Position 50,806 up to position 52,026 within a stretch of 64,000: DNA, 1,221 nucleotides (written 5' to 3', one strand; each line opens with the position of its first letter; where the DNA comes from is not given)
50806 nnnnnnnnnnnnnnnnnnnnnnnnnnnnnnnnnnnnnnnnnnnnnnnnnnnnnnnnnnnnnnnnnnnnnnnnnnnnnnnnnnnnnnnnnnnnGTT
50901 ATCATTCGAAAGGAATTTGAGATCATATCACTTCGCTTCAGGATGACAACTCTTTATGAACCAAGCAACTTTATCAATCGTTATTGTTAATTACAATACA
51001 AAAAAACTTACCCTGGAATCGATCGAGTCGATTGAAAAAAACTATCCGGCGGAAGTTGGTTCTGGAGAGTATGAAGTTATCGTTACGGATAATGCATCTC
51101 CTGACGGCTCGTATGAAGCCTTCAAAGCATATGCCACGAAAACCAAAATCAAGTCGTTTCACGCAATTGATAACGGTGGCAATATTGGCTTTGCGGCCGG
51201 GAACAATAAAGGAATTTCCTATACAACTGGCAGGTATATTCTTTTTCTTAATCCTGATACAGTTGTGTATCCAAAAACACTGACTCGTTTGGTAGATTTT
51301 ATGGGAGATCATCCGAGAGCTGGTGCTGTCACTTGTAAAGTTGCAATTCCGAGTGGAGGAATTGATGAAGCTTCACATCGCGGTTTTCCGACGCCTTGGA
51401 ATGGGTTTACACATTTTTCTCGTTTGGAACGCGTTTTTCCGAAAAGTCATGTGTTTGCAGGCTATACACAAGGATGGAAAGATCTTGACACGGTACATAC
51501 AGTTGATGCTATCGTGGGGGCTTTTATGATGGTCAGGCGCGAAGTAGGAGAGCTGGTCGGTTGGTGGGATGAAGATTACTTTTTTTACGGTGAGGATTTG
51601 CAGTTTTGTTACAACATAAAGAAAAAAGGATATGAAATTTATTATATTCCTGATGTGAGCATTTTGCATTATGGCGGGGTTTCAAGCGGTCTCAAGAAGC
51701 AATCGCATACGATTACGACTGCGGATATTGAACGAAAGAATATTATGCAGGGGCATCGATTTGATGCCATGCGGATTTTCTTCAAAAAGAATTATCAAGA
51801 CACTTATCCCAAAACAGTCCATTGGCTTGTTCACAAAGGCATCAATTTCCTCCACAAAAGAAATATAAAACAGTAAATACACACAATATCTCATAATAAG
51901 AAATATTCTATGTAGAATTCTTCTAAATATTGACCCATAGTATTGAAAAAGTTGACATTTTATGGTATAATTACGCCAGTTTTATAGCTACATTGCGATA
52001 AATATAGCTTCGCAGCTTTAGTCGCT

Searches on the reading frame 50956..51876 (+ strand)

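Call 6: search_protein_families(library=pfam, proteins=[window:50956-51876:+], max_evalue=0.001)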
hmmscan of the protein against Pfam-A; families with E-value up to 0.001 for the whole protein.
window:50956-51876:+ (306 aa): 5 families
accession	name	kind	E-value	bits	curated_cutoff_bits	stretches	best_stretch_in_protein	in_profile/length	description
PF00535.33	Glycos_transf_2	-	6.2e-26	91.8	23.3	1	7-169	1-154/168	Glycosyl transferase family 2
PF13641.12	Glyco_tranf_2_3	-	4.5e-12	46.9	27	1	6-239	3-212/230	Glycosyltransferase like family 2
PF13632.12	Glyco_trans_2_3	-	6.4e-12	46.1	27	1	94-247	1-130/198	Glycosyl transferase family group 2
PF13712.12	Glyco_tranf_2_5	-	2.4e-07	31.1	27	1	79-229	41-178/210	Glycosyltransferase like family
PF10111.15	Glyco_tranf_2_2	-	2.2e-05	24.6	27.3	1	7-112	1-102/276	Glycosyltransferase like family 2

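Call 35: search_protein_families(library=ncbifam, proteins=[window:50956-51876:+], max_evalue=0.00001)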
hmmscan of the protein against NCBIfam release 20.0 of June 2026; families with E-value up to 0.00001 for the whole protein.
window:50956-51876:+ (306 aa): 11 families
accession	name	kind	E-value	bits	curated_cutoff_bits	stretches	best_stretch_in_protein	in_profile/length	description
TIGR03937.1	PgaC_IcaA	equivalog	2.1e-14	53.3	422.3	1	4-127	45-161/407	poly-beta-1,6-N-acetyl-D-glucosamine synthase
NF038302.1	EPS_HpsE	equivalog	3e-14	52.7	300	1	6-129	3-124/307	hormogonium polysaccharide biosynthesis glycosyltransferase HpsE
NF053739.1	GlytfEpsEBac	equivalog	3.6e-12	45.8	450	1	6-125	3-116/265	glycosyltransferase EpsE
NF041875.1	EPS_EpsD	equivalog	5.7e-12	45.7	370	1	6-279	1-250/325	exopolysaccharide biosynthesis glycosyltransferase EpsD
NF047683.1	TeichurnBiosyTuaG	equivalog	1.6e-11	44.3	400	1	2-127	4-122/252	teichuronic acid biosynthesis protein TuaG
TIGR01556.1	rhamnosyltran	subfamily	1.6e-11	44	200.55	1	37-242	20-204/281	rhamnosyltransferase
NF007482.0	PRK10073.1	equivalog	1.8e-11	43.7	423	1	3-115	5-109/334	glycosyltransferase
NF038299.1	EPS_HpsN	equivalog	5.1e-11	42.1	425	1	5-247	2-229/317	hormogonium polysaccharide biosynthesis glycosyltransferase HpsN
TIGR03965.1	mycofact_glyco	equivalog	3.8e-09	35.9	280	0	7-129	77-191/467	mycofactocin biosynthesis glycosyltransferase MftF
TIGR03111.1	glyc2_xrt_Gpos1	hypoth_equivalog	1.5e-07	30.6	363.95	1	6-142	51-182/439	TIGR03111 family XrtG-associated glycosyltransferase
NF050050.1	ProtGlycPglI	equivalog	5.7e-07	29.2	500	1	4-114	2-106/306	GalNAc(5)-diNAcBac-PP-undecaprenol beta-1,3-glucosyltransferase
